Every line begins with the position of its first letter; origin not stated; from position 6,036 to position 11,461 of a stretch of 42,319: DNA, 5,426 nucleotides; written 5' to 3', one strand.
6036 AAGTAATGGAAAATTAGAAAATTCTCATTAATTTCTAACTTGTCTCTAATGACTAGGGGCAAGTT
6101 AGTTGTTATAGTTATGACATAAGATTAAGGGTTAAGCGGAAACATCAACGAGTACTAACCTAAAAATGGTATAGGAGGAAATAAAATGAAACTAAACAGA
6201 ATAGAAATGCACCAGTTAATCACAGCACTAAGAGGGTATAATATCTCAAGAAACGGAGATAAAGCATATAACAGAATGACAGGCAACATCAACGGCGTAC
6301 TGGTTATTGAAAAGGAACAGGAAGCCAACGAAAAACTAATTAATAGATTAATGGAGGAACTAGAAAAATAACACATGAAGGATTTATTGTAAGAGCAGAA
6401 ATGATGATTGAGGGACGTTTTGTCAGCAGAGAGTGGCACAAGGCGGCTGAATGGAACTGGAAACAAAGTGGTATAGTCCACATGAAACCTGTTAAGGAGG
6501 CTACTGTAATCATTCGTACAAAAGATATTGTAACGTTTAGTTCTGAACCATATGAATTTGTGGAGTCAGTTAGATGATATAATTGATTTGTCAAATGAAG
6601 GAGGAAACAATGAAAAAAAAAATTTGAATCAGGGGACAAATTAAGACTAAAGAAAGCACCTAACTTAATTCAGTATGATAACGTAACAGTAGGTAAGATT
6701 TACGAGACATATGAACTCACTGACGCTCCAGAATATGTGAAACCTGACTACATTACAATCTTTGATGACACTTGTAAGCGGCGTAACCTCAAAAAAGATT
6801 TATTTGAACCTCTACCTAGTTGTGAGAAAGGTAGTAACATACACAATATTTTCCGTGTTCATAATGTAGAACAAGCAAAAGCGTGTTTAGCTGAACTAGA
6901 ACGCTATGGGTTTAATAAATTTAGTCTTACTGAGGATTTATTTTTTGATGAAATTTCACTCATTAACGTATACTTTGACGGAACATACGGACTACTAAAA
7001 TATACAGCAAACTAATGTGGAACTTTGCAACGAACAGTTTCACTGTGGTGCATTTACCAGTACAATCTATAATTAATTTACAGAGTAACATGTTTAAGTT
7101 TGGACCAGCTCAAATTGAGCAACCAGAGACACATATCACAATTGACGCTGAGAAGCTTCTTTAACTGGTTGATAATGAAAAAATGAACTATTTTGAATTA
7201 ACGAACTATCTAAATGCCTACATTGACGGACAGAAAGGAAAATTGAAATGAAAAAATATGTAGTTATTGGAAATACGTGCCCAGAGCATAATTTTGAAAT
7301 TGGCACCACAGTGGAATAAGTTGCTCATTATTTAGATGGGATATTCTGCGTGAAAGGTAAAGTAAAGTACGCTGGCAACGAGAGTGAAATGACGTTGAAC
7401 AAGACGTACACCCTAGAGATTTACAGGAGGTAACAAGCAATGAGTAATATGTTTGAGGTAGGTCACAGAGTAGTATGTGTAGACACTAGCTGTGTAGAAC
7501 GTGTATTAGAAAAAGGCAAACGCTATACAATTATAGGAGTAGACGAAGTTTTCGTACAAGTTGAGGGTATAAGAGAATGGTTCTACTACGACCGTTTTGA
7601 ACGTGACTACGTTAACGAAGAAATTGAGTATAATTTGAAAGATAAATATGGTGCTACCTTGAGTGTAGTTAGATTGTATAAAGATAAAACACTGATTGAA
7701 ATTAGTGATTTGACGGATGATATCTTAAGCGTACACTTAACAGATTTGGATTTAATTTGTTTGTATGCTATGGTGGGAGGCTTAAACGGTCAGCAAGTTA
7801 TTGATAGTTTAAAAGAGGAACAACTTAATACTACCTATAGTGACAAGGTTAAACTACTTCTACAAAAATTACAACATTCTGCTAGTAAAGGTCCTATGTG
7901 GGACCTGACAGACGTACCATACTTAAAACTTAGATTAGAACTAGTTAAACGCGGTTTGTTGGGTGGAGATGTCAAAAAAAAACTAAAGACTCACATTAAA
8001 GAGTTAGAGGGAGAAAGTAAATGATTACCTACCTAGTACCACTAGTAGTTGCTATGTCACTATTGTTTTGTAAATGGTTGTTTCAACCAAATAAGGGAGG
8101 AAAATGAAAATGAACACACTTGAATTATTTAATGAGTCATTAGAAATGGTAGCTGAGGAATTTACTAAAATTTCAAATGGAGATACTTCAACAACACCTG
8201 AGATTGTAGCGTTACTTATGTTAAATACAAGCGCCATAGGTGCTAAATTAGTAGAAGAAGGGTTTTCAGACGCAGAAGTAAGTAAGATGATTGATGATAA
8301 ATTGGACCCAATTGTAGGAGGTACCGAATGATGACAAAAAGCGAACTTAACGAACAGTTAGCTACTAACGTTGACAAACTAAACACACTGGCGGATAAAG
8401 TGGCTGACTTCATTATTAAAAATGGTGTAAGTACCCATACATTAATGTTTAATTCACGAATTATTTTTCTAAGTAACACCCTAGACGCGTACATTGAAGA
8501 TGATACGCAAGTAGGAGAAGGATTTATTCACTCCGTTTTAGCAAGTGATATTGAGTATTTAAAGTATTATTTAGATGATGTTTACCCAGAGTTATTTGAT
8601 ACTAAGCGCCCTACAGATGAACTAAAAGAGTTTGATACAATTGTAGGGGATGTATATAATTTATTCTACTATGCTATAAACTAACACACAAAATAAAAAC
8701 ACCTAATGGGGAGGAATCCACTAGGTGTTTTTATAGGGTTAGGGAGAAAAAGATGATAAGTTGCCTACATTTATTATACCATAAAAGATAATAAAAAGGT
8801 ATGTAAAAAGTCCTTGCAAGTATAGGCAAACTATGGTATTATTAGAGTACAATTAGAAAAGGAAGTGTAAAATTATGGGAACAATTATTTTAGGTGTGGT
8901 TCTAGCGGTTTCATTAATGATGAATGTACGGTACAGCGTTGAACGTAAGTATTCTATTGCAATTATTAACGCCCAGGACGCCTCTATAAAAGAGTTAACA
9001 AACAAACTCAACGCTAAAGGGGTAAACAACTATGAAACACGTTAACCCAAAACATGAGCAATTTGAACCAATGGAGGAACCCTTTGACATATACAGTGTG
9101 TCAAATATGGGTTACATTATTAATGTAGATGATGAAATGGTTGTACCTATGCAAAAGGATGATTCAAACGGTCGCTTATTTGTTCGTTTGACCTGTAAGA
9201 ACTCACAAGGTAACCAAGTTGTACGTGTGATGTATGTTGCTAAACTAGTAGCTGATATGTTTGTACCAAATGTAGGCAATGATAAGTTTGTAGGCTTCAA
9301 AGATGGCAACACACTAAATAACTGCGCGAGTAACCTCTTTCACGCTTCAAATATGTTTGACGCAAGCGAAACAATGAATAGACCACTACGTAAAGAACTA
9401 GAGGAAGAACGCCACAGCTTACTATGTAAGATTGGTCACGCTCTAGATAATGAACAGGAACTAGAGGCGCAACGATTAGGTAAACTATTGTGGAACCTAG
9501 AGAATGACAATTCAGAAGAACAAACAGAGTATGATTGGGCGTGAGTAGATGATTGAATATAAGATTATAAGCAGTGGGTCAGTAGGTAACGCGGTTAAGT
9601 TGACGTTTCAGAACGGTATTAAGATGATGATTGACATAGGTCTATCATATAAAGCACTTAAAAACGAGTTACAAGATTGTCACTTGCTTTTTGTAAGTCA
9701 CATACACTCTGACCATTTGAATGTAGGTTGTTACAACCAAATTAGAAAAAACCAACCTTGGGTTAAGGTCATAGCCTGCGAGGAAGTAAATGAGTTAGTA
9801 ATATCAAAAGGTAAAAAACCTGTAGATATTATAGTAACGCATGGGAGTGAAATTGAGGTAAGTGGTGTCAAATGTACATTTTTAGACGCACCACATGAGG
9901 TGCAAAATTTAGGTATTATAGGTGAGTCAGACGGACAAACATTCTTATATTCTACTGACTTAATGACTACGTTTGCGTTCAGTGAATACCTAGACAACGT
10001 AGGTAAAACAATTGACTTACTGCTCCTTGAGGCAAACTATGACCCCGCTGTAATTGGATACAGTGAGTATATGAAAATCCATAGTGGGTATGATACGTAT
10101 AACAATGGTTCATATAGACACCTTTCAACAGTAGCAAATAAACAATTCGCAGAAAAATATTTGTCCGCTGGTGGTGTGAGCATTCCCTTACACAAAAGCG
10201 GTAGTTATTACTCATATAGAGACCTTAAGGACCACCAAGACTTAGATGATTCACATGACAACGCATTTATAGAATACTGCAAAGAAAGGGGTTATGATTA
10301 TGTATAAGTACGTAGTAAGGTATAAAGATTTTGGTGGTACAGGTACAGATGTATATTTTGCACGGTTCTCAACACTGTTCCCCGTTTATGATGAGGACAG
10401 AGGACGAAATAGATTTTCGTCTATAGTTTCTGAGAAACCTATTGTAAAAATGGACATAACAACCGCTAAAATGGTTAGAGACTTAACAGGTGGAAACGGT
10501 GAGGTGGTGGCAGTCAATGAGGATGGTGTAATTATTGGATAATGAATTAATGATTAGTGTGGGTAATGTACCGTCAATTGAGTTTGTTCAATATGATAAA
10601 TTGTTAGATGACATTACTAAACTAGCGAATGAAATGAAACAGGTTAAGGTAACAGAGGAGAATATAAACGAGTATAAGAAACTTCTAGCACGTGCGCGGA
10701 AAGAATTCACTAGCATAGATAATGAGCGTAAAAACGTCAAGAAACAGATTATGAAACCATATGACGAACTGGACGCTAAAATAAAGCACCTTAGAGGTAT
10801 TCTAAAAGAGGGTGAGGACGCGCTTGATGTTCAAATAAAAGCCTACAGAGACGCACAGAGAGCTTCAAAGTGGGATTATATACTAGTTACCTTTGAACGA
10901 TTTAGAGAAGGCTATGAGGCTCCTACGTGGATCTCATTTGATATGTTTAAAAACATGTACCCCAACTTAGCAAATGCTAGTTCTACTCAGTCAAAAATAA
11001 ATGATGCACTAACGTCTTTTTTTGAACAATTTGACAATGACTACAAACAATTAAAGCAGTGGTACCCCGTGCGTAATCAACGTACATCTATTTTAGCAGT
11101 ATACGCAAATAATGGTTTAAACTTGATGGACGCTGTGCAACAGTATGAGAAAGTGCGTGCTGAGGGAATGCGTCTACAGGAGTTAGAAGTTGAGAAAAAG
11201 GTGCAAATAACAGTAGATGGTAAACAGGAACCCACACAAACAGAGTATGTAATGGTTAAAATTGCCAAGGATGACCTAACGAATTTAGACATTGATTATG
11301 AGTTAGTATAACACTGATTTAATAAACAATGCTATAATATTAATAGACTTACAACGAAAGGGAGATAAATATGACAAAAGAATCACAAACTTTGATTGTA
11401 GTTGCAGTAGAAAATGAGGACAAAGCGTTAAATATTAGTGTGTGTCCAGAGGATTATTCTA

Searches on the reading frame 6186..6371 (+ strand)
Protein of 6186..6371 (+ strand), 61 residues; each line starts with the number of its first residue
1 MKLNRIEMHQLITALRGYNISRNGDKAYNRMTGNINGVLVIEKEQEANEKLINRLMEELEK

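Call 50: search_protein_families(library=phrogs, proteins=[window:6186-6371:+], max_evalue=0.001)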
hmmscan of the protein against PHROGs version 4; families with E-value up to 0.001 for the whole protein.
window:6186-6371:+ (61 aa): 1 family
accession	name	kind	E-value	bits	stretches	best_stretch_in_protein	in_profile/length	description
phrog_10762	-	unknown function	0.00027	22.1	1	4-61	7-63/72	-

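Call 72: search_protein_families(library=pfam, proteins=[window:6186-6371:+], max_evalue=0.01)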
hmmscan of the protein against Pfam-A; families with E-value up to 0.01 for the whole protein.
window:6186-6371:+ (61 aa): 0 families

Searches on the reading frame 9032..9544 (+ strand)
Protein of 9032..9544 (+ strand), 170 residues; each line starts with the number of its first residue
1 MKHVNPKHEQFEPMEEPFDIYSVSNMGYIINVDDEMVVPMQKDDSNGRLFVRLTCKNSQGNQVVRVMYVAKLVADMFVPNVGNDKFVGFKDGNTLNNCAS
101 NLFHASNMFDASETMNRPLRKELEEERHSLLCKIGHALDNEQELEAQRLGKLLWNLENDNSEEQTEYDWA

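Call 50: search_protein_families(library=phrogs, proteins=[window:9032-9544:+], max_evalue=0.001)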
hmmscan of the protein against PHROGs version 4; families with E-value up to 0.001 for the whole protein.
window:9032-9544:+ (170 aa): 4 families
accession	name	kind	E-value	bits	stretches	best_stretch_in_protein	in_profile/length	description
phrog_59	-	DNA, RNA and nucleotide metabolism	2e-15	58.1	1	3-106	132-227/423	HNH endonuclease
phrog_959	-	DNA, RNA and nucleotide metabolism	2.9e-13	50.8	1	7-115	4-107/138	HNH endonuclease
phrog_1492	-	DNA, RNA and nucleotide metabolism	3.3e-05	24.2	1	3-140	39-181/414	HNH endonuclease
phrog_37683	-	unknown function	0.0001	22.5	1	7-112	107-209/279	-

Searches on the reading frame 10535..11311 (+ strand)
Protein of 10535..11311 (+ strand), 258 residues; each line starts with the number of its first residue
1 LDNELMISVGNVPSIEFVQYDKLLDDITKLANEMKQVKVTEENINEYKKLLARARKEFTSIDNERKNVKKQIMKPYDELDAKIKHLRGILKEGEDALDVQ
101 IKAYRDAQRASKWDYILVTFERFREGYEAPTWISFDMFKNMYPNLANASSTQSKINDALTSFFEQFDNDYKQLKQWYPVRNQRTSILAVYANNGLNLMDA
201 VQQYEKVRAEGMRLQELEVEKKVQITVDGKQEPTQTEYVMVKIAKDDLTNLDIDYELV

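Call 50: search_protein_families(library=phrogs, proteins=[window:10535-11311:+], max_evalue=0.001)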
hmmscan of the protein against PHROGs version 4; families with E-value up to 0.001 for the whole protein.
window:10535-11311:+ (258 aa): 1 family
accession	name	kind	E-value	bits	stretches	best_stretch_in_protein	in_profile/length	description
phrog_674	-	unknown function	2.6e-35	123.2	1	4-224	5-235/312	-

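Call 73: search_protein_families(library=pfam, proteins=[window:10535-11311:+], max_evalue=0.01)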
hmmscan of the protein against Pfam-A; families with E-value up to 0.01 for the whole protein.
window:10535-11311:+ (258 aa): 2 families
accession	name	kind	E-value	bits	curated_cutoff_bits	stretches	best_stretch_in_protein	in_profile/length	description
PF07083.16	DUF1351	-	6.2e-20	72.3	27.8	1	13-175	9-166/210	Protein of unknown function (DUF1351)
PF06008.19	Laminin_I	-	0.00044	20.5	34.6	1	20-96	127-202/259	Laminin Domain I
